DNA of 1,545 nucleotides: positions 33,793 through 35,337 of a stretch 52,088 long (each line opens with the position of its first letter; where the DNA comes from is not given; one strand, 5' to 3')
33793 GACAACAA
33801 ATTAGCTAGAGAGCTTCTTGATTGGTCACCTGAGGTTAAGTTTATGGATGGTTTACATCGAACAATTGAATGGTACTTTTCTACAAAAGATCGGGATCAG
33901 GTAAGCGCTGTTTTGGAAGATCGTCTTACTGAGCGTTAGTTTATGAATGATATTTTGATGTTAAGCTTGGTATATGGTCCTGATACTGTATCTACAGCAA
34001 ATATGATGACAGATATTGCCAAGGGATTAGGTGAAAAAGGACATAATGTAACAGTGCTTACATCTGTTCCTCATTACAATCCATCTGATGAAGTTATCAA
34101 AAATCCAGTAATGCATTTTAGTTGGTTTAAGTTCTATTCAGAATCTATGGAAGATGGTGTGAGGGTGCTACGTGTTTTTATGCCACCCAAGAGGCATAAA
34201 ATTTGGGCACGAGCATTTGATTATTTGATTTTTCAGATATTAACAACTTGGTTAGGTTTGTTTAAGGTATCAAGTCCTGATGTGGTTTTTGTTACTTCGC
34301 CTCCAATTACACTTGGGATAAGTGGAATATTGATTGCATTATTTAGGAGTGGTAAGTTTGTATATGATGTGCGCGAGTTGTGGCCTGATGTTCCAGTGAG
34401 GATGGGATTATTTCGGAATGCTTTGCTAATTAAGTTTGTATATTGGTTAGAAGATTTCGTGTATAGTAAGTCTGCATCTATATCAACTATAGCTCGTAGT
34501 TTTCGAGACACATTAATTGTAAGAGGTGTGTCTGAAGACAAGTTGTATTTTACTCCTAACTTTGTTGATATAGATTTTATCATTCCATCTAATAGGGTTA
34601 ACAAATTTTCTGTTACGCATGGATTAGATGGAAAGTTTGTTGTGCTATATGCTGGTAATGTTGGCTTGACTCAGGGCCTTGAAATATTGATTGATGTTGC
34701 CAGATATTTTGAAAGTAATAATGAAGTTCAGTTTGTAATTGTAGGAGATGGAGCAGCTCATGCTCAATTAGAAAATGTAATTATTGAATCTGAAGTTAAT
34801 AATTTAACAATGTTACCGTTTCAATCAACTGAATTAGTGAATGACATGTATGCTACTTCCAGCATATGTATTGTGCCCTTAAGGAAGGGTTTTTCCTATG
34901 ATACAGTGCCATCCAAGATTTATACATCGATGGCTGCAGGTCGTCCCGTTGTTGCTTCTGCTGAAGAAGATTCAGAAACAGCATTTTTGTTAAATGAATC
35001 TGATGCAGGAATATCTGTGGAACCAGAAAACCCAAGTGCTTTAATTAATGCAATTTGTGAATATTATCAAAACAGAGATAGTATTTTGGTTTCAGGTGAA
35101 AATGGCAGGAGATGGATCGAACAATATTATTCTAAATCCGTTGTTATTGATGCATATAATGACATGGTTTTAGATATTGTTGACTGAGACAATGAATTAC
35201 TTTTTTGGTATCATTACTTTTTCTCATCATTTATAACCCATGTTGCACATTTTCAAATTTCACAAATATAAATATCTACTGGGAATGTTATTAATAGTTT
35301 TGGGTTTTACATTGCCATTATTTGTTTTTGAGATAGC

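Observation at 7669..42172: Seven GT-C-type polytopic membrane proteins in one locus, five of them not assignable to a known family by eye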

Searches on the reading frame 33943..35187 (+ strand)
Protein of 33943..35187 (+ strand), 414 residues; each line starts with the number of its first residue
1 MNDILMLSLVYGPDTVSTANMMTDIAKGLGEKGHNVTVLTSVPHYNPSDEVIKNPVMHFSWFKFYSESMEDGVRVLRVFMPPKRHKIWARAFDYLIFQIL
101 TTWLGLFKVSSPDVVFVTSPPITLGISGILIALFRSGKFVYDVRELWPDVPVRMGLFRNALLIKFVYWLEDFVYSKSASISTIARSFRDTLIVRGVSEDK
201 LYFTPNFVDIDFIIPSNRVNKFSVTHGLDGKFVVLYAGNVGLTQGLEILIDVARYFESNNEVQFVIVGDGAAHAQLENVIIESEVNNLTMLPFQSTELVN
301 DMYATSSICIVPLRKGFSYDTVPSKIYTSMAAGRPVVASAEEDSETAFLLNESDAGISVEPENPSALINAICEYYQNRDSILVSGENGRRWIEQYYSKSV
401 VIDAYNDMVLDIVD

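Call 6: search_protein_families(library=pfam, proteins=[window:33943-35187:+], max_evalue=0.001)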
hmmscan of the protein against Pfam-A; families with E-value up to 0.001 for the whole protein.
window:33943-35187:+ (414 aa): 4 families
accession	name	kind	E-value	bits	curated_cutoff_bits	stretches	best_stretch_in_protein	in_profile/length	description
PF13692.12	Glyco_trans_1_4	-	3.4e-19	69.9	27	1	232-377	2-142/142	Glycosyl transferases group 1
PF00534.26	Glycos_transf_1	-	4.4e-18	65.9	26.4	1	229-391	13-172/172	Glycosyl transferases group 1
PF13579.12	Glyco_trans_4_4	-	4.1e-13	50.4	29.7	1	21-206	6-157/158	Glycosyl transferase 4-like domain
PF13439.12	Glyco_transf_4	-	2.8e-10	40.9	28.5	1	20-211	6-169/170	Glycosyltransferase Family 4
